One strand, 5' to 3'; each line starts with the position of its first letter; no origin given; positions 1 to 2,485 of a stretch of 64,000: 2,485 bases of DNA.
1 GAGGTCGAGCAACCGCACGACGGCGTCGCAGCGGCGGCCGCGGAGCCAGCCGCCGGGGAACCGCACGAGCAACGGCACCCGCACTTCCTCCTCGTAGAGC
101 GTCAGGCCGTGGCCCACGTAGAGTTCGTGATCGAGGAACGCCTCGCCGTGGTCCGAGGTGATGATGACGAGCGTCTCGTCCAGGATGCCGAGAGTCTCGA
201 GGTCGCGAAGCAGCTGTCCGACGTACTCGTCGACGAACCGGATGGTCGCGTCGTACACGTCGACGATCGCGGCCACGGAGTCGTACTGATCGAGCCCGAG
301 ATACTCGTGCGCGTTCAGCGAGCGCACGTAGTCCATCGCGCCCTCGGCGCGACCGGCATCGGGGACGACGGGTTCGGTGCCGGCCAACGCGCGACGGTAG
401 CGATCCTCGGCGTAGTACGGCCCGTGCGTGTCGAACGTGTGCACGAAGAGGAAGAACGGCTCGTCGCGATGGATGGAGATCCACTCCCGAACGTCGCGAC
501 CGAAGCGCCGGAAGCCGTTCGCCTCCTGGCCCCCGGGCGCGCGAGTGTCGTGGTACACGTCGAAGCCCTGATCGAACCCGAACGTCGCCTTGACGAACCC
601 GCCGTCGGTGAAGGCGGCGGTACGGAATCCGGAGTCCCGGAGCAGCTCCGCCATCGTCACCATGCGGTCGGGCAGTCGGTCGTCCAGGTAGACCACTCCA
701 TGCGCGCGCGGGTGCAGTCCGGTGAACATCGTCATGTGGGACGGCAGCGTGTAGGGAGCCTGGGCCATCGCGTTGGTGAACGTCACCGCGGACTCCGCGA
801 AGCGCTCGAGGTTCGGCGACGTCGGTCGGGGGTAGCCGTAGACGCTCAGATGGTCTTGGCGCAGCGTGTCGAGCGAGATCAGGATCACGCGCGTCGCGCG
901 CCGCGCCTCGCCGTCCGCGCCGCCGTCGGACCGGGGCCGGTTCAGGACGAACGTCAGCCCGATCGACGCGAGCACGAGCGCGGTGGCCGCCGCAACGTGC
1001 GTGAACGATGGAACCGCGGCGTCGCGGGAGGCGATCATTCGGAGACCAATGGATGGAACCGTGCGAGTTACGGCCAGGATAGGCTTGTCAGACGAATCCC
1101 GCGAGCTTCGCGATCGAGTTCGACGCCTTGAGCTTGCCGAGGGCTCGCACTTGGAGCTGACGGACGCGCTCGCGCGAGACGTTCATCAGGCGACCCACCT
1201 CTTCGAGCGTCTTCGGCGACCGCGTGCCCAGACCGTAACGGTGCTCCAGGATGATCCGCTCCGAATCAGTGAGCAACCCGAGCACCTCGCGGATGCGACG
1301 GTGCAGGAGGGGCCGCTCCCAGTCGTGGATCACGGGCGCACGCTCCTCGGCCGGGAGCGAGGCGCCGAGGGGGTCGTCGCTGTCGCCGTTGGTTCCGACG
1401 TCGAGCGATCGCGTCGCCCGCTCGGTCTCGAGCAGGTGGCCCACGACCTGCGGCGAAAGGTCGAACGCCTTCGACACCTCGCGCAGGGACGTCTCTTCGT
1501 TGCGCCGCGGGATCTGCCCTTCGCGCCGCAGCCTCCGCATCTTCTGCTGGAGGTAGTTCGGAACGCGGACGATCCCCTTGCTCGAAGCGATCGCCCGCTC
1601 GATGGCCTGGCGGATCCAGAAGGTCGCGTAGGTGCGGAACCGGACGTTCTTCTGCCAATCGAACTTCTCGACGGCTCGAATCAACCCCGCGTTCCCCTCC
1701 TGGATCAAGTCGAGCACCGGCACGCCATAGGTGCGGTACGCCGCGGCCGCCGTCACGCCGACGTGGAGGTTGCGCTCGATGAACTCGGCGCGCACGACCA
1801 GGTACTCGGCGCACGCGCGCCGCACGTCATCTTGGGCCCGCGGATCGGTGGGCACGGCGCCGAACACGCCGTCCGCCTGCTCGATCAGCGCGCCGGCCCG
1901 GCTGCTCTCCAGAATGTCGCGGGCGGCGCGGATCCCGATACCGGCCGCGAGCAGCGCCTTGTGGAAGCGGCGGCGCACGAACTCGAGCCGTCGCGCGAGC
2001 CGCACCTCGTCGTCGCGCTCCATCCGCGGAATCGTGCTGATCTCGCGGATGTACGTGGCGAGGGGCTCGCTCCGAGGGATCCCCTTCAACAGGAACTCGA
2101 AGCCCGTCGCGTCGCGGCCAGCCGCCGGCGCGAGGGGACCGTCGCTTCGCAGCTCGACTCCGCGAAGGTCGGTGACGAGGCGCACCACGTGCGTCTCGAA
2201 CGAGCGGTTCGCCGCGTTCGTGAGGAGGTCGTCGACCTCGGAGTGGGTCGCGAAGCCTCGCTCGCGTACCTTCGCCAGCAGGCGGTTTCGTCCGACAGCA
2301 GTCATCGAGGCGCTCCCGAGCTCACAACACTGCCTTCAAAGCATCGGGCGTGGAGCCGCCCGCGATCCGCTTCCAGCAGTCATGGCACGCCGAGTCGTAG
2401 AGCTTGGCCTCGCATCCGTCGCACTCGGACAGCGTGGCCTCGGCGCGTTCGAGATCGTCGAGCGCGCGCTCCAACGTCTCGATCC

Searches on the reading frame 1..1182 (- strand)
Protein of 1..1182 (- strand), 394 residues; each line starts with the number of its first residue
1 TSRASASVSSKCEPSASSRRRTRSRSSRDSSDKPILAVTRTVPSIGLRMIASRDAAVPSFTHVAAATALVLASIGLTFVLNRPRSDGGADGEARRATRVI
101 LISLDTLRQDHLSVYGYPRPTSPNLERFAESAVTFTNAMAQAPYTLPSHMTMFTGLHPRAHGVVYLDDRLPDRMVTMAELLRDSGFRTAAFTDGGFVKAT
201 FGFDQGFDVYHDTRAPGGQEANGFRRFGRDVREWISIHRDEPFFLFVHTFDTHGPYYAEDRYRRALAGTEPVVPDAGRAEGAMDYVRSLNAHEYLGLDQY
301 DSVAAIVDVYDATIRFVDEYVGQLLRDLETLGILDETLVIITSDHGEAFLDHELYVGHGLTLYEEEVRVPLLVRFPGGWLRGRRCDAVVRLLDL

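Call 28: search_protein_families(library=pfam, proteins=[window:1-1182:-], max_evalue=0.001)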
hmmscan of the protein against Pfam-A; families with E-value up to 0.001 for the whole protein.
window:1-1182:- (394 aa): 4 families
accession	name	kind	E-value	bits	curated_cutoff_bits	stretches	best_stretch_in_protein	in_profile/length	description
PF00884.28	Sulfatase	-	3.5e-50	171.4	25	1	99-388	3-285/301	Sulfatase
PF01663.27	Phosphodiest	-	1.4e-17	64.8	23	1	99-352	1-228/342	Type I phosphodiesterase / nucleotide pyrophosphatase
PF02995.22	DUF229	-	2.3e-05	23.7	25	1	313-353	309-349/496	Protein of unknown function (DUF229)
PF07394.17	DUF1501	-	0.00055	19.6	27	1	297-346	251-300/390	Protein of unknown function (DUF1501)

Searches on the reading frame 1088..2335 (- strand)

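Call 28: search_protein_families(library=pfam, proteins=[window:1088-2335:-], max_evalue=0.001)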
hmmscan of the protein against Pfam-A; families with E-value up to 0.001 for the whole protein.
window:1088-2335:- (415 aa): 4 families
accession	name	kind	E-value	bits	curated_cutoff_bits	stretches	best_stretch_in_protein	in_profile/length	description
PF04542.20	Sigma70_r2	-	1.6e-14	53.9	24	1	187-251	3-67/71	Sigma-70 region 2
PF04545.22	Sigma70_r4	-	5.2e-13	48.7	24.1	1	352-403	2-49/50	Sigma-70, region 4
PF00140.25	Sigma70_r1_2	-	7.6e-05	23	22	1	91-118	2-29/34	Sigma-70 factor, region 1.2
PF04539.22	Sigma70_r3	-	0.00043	20.8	25.3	0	281-330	20-69/78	Sigma-70 region 3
